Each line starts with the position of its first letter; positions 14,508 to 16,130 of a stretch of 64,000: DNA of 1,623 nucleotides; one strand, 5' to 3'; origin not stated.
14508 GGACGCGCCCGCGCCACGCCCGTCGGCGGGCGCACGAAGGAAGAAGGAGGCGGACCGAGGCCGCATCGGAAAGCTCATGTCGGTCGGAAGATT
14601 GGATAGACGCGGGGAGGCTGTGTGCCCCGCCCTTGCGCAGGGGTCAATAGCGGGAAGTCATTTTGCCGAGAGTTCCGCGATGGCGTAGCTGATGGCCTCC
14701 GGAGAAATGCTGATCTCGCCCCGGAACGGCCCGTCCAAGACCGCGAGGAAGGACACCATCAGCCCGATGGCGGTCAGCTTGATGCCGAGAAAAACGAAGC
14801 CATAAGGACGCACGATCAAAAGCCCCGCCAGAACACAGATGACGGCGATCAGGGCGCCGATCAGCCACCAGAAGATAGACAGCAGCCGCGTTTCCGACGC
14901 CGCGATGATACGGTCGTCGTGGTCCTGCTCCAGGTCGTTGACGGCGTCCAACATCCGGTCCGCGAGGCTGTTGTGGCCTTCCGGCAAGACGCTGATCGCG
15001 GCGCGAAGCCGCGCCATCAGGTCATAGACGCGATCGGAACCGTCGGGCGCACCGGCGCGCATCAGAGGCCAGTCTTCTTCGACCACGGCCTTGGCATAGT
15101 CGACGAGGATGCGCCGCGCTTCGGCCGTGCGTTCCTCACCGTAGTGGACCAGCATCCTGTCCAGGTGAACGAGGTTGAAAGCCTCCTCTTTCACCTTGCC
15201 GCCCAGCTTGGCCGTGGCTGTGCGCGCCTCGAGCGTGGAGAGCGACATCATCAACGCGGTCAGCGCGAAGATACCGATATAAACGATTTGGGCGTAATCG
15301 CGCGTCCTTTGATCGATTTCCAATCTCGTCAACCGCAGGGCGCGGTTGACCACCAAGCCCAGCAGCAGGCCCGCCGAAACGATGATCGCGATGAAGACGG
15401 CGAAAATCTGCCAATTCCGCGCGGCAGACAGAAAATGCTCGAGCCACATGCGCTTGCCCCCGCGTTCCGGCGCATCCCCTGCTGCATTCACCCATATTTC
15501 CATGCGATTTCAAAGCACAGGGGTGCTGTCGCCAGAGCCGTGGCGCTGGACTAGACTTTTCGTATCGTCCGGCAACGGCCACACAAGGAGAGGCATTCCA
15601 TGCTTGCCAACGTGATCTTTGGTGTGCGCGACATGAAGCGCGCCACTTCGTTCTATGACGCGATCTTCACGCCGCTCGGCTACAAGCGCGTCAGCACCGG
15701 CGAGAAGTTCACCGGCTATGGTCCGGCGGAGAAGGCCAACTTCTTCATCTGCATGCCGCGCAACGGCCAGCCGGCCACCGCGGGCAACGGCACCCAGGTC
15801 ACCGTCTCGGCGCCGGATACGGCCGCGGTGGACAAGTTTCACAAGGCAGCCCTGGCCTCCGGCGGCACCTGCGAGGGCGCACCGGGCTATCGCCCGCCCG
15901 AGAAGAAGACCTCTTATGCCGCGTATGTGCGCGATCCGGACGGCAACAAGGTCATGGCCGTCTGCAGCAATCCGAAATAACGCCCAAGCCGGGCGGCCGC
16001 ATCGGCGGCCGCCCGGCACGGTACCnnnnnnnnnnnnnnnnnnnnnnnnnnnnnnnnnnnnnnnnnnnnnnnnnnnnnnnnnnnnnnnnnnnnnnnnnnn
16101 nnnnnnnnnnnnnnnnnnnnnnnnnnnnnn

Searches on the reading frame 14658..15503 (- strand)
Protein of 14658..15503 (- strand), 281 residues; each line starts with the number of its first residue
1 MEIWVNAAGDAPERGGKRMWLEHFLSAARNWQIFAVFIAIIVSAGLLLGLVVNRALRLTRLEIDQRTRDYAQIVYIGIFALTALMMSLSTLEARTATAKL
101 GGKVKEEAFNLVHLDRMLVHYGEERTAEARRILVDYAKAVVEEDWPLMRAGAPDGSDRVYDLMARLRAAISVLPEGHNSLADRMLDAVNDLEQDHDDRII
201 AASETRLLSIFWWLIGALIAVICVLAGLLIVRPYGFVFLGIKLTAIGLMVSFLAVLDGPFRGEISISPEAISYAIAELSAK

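Call 3: search_protein_families(library=pfam, proteins=[window:14658-15503:-], max_evalue=1)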
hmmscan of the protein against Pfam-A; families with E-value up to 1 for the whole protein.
window:14658-15503:- (281 aa): 4 families
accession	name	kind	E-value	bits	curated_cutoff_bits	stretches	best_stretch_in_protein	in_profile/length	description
PF14023.12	Bestrophin-like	-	1.2e-27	97.4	32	1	57-270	16-231/232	Bestrophin-like domain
PF15420.11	Abhydrolase_9_N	-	0.00042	20.9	27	1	29-106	8-86/208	Alpha/beta-hydrolase family N-terminus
PF19337.4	BAMBI_C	-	0.059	13.6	27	1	27-72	22-66/138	BMP and activin membrane-bound inhibitor homolog C-terminus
PF20990.2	DUF2207_C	-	0.4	10.8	33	0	201-254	128-180/247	Predicted membrane protein (DUF2207) C-terminal domain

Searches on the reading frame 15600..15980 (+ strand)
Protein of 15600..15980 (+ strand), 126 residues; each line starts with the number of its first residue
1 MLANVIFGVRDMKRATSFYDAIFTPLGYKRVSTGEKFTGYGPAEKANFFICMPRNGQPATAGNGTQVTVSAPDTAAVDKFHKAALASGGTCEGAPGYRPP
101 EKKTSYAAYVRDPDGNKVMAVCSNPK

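Call 3: search_protein_families(library=pfam, proteins=[window:15600-15980:+], max_evalue=1)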
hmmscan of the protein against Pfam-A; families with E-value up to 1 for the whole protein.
window:15600-15980:+ (126 aa): 2 families
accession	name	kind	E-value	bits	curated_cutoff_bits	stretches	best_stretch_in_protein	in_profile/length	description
PF00903.31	Glyoxalase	-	1.2e-06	29.3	20.6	1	6-118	6-119/121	Glyoxalase/Bleomycin resistance protein/Dioxygenase superfamily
PF18029.7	Glyoxalase_6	-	0.0069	17.5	23.6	1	5-118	2-103/106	Glyoxalase-like domain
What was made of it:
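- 15600..15980 (+): VOC/glyoxalase-family gene (126 aa). It lies upstream on the same strand and is probably co-transcribed, because only 48 nt separate it from the repeat gene. PF00903 at E 1.2e-6 (call 3).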

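Call 4: search_protein_families(library=ncbifam, proteins=[window:15600-15980:+], max_evalue=1)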
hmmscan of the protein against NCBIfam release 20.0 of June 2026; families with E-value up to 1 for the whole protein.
window:15600-15980:+ (126 aa): 2 families
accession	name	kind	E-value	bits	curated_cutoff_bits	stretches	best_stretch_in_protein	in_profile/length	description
TIGR00068.2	glyox_I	equivalog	0.044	13.7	120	0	98-118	115-135/143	lactoylglutathione lyase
NF000467.1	FosG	exception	0.12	12.4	240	0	104-120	93-109/132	FosG family fosfomycin resistance glutathione transferase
